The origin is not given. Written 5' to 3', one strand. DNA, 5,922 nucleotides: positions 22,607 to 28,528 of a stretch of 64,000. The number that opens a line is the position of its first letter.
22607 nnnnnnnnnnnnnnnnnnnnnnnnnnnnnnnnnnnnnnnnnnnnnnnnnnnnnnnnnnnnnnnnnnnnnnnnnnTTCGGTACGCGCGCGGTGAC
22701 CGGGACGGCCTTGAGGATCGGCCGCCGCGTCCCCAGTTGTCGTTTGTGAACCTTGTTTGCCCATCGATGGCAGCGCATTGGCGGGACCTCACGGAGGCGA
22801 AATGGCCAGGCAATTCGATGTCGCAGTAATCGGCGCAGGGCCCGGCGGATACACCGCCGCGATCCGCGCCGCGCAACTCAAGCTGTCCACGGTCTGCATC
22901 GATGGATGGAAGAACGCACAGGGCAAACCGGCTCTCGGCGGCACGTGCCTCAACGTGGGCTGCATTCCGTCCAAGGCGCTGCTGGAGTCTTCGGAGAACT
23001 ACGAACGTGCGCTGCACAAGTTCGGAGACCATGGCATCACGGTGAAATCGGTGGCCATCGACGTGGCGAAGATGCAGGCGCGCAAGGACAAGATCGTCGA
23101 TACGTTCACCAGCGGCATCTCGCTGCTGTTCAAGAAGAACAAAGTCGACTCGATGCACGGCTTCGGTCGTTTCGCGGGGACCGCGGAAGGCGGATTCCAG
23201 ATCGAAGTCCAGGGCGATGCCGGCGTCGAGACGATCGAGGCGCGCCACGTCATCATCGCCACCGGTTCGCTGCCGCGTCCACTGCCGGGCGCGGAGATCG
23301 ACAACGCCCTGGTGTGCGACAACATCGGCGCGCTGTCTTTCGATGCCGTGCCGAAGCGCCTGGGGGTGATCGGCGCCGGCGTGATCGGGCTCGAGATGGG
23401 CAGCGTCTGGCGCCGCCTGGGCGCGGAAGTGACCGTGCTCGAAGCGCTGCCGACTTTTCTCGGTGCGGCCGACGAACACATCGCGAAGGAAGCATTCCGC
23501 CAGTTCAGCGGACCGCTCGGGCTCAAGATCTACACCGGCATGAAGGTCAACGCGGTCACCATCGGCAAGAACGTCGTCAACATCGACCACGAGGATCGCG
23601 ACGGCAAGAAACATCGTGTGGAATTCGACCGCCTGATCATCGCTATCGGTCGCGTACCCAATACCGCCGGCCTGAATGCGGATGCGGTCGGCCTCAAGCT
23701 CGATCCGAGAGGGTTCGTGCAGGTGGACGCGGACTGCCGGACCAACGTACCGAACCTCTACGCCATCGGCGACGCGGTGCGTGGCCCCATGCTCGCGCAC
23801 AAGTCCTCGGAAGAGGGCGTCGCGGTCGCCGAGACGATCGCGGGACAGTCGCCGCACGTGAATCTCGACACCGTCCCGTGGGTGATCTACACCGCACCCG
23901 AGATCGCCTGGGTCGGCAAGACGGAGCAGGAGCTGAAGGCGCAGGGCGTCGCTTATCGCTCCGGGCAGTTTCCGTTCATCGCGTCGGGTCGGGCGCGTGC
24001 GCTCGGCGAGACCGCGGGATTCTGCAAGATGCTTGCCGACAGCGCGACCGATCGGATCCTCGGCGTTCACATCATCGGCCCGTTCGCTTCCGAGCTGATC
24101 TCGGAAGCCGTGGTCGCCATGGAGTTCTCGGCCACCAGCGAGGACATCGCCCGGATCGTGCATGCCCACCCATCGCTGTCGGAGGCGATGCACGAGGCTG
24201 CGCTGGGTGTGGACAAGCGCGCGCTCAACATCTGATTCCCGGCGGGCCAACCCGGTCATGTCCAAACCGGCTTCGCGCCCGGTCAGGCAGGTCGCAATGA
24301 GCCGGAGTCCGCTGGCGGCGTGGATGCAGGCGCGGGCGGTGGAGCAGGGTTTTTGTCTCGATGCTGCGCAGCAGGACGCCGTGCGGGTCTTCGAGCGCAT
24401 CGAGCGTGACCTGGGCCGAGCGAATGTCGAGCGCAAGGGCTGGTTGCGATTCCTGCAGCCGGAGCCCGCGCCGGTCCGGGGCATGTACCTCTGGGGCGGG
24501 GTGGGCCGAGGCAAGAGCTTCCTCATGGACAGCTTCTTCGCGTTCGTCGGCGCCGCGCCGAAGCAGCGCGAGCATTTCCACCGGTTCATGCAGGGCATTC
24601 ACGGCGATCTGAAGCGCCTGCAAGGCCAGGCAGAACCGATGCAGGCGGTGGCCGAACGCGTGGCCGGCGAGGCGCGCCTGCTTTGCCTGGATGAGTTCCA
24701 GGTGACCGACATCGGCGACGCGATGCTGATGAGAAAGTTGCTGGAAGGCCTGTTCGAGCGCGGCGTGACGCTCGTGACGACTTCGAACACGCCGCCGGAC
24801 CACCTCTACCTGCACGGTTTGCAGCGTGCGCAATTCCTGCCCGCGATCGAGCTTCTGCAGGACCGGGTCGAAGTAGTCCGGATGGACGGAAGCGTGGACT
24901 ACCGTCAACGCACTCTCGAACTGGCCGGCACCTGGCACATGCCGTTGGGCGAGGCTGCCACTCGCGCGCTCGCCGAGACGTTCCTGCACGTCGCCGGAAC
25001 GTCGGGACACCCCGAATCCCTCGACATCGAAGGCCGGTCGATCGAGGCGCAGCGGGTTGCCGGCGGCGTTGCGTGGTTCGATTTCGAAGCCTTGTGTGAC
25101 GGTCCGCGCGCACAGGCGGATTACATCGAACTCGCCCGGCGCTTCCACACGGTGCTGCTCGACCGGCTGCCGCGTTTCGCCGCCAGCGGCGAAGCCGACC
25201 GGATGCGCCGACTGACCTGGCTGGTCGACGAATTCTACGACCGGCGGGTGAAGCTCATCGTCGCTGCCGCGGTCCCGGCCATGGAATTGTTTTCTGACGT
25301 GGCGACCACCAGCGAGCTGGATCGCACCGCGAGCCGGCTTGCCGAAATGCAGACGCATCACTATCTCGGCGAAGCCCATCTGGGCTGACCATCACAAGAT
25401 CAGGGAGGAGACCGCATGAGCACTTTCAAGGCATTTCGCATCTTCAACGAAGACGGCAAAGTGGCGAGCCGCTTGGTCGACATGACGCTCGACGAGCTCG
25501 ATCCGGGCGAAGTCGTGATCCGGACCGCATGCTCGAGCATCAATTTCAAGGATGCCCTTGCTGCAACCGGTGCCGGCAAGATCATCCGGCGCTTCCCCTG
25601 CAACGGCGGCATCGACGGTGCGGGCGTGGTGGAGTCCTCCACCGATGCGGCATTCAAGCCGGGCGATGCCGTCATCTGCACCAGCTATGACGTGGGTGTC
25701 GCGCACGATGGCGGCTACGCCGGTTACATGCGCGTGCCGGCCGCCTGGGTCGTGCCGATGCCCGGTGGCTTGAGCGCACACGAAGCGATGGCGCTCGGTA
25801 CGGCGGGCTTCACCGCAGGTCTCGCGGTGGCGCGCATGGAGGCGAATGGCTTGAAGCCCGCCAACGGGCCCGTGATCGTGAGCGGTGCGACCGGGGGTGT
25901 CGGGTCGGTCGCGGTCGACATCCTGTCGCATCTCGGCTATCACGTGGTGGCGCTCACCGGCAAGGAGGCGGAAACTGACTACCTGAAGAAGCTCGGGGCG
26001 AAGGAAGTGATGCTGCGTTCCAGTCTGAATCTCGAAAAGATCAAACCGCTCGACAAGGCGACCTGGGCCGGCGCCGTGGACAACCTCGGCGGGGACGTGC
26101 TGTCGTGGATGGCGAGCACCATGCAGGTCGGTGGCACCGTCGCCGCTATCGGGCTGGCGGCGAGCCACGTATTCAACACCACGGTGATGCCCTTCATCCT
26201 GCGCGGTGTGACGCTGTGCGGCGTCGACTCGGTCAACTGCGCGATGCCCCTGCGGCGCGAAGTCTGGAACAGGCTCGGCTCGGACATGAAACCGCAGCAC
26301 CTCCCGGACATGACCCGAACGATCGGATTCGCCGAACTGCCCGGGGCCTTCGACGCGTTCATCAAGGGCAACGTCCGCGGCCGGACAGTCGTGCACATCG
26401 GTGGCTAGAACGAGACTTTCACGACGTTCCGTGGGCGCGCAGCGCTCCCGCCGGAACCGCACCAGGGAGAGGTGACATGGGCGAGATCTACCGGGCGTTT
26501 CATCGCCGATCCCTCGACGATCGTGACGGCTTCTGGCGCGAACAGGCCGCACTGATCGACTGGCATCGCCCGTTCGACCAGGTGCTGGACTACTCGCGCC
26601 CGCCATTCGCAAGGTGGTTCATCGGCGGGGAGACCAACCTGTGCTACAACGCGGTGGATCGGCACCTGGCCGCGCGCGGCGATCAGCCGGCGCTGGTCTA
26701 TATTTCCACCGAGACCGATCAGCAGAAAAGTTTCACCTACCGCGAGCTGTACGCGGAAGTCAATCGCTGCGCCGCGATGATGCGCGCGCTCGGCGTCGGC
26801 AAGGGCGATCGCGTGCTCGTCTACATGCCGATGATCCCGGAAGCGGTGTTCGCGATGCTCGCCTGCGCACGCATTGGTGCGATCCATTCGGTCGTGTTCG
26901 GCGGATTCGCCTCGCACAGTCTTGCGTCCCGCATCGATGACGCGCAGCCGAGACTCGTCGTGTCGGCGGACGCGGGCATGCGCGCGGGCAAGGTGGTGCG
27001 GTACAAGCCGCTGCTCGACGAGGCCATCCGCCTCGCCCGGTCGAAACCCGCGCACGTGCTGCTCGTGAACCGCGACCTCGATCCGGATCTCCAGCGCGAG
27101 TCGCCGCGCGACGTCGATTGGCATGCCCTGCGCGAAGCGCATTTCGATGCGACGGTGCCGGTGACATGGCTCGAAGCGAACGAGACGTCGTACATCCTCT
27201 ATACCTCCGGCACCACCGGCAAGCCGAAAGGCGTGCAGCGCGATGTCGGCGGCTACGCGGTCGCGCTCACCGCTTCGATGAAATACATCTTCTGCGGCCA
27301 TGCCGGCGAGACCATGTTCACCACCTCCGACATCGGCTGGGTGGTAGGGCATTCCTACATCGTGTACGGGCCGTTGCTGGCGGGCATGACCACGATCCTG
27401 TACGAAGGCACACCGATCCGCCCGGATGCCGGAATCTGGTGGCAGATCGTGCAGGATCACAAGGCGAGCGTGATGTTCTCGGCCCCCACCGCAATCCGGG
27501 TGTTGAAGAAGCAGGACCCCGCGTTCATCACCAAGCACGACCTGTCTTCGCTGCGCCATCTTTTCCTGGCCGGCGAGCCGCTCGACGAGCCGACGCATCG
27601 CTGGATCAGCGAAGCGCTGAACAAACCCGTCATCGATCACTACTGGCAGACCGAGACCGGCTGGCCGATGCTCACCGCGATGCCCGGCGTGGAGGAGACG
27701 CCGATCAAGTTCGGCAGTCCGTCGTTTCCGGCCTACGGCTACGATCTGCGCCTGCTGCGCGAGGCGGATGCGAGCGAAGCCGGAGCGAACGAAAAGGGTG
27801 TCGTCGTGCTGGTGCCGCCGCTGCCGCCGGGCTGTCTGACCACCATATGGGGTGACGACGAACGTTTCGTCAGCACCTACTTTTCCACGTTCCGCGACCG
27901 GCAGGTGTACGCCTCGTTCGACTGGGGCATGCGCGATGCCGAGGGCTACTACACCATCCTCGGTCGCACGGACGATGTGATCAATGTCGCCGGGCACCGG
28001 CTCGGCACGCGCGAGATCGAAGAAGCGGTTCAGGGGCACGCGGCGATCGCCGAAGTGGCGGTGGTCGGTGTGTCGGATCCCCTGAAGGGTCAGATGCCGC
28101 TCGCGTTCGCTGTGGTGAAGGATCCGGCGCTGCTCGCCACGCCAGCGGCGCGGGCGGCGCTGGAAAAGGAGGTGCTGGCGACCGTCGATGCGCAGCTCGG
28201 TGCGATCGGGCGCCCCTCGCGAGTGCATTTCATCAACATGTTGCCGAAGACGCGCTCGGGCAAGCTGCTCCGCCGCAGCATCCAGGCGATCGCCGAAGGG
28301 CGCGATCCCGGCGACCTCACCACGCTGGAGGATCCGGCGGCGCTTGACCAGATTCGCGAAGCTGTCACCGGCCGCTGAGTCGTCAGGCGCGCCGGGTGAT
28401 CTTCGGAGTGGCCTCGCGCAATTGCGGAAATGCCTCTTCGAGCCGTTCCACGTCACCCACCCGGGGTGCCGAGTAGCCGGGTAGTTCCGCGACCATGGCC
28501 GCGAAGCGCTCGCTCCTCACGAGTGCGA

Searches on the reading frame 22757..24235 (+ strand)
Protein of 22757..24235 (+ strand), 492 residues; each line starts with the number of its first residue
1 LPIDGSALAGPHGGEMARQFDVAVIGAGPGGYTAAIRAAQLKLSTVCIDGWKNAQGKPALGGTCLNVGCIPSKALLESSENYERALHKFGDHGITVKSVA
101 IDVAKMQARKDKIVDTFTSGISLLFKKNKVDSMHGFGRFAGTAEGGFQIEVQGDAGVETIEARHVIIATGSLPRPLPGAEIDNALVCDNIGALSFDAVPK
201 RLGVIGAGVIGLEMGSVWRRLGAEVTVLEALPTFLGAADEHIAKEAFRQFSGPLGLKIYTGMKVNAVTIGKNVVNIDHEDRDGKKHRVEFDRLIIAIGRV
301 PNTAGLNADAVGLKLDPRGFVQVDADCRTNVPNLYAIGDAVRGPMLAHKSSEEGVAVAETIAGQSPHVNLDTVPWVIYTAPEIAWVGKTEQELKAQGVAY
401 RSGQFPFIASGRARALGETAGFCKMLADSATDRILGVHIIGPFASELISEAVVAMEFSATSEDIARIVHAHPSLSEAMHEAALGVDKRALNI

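Call 68: search_protein_families(library=ncbifam, proteins=[window:22757-24235:+], max_evalue=0.000001)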
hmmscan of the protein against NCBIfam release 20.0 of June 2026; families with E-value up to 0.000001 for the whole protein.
window:22757-24235:+ (492 aa): 48 families (the best 25 are shown)
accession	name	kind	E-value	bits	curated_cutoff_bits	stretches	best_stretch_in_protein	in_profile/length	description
TIGR01350.1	lipoamide_DH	equivalog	4.1e-156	520.3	408.8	1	19-491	1-460/461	dihydrolipoyl dehydrogenase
TIGR02053.1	MerA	equivalog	3.7e-93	313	454.45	1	20-485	1-453/465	mercury(II) reductase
NF003585.0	PRK05249.1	equivalog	2.4e-91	306.7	465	1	17-485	4-457/464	Si-specific NAD(P)(+) transhydrogenase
NF004943.0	PRK06292.2-1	equivalog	9e-81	271.9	432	1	18-483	2-453/456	dihydrolipoyl dehydrogenase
NF004945.0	PRK06292.2-3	equivalog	4.8e-77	259.8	494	1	19-479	3-446/457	dihydrolipoyl dehydrogenase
NF005883.0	PRK07845.1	equivalog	6.4e-74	249.6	479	1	21-483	4-457/466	NAD(P)H-quinone dehydrogenase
NF004946.0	PRK06292.2-4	subfamily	1.8e-73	248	634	1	19-482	3-467/487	dihydrolipoyl dehydrogenase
NF004991.0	PRK06370.1-3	subfamily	3.3e-72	243.7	620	1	17-482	33-484/509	FAD-containing oxidoreductase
NF004947.0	PRK06292.2-5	equivalog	1.8e-71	241.4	592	1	18-482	2-455/474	dihydrolipoyl dehydrogenase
NF004992.0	PRK06370.1-4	equivalog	4.6e-71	239.6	629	1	16-478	1-448/459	FAD-containing oxidoreductase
NF004776.0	PRK06116.1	equivalog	1.2e-70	238.8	480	1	16-477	1-445/450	glutathione-disulfide reductase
NF004939.0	PRK06292.1-1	equivalog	2.6e-70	237.4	435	1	17-483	3-456/476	dihydrolipoyl dehydrogenase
NF005884.0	PRK07846.1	equivalog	1.6e-68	231.4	501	1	18-486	2-452/454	mycothione reductase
NF010311.1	PRK13748.1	subfamily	1.3e-64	219.1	600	1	15-482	93-545/560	mercury(II) reductase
NF005572.0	PRK07251.1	equivalog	1.4e-61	208.5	537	1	18-479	2-433/438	FAD-containing oxidoreductase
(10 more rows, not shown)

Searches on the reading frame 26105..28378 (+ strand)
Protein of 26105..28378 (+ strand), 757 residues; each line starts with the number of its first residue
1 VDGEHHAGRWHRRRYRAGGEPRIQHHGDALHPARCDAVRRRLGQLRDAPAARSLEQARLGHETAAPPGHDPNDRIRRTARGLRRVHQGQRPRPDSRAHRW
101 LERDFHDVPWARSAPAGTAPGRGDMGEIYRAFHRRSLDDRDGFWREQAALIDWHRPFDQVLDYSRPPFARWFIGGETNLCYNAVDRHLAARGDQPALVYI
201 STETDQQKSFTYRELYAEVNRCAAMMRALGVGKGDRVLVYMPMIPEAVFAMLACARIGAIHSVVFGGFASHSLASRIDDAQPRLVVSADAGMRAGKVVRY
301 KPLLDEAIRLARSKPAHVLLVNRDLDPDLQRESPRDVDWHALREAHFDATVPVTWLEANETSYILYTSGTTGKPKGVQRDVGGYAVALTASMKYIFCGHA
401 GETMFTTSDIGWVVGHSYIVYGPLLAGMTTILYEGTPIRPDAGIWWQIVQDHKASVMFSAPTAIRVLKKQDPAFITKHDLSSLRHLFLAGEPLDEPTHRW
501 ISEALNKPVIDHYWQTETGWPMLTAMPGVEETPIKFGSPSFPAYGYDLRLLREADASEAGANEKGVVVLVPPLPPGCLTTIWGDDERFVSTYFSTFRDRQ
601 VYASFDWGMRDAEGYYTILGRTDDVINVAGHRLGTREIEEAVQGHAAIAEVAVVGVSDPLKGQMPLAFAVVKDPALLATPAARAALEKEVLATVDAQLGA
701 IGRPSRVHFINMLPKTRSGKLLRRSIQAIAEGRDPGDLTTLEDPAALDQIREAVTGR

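Call 32: search_protein_families(library=ncbifam, proteins=[window:26105-28378:+], max_evalue=0.00001)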
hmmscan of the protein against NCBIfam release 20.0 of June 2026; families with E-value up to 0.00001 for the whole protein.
window:26105-28378:+ (757 aa): 94 families (the best 25 are shown)
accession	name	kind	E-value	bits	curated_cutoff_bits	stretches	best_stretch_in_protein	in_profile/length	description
NF007815.0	PRK10524.1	equivalog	0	1135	955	1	129-755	4-628/629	propionate--CoA ligase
TIGR02316.1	propion_prpE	equivalog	0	1105.3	827.4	1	129-754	3-626/628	propionate--CoA ligase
NF001208.0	PRK00174.1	subfamily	4.2e-208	692.8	657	1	128-754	28-645/649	acetate--CoA ligase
TIGR02188.1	Ac_CoA_lig_AcsA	equivalog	3.2e-205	683.1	724.95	1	128-752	6-628/629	acetate--CoA ligase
NF003313.0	PRK04319.1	equivalog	2.6e-109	366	729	1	171-743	37-574/574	acetate--CoA ligase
NF002937.0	PRK03584.1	subfamily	2.9e-89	300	639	1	128-753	37-651/657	acetoacetate--CoA ligase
TIGR01217.1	ac_ac_CoA_syn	equivalog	3.8e-73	246.7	520.9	1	116-751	26-645/652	acetoacetate--CoA ligase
NF004837.0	PRK06187.1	subfamily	7.2e-57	192.8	476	1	184-728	14-520/531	long-chain-fatty-acid--CoA ligase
NF047394.1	AcylCoAsynMbcS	equivalog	3.1e-52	177.9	850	1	183-726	17-516/525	acyl-CoA synthetase MbcS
NF053567.1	HBDA_AROS1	equivalog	1.5e-48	165.5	1000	1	205-723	35-512/523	3-hydroxybenzoate--CoA ligase HbdA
NF005714.0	PRK07529.1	subfamily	5.8e-48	163.7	632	1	180-728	32-574/640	acyl-CoA synthetase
TIGR01733.1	AA-adenyl-dom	subfamily_domain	1e-44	153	317.4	1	211-653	1-409/409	amino acid adenylation domain-containing protein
TIGR02262.1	benz_CoA_lig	subfamily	2.1e-44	152.1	375.25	1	190-724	17-503/508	benzoate-CoA ligase family protein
NF006182.0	PRK08316.1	subfamily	7.2e-44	150.1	663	1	205-728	32-515/523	fatty acyl-CoA synthetase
NF005676.0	PRK07470.1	equivalog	2.3e-42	145.3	774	1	205-731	41-530/544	acyl-CoA synthetase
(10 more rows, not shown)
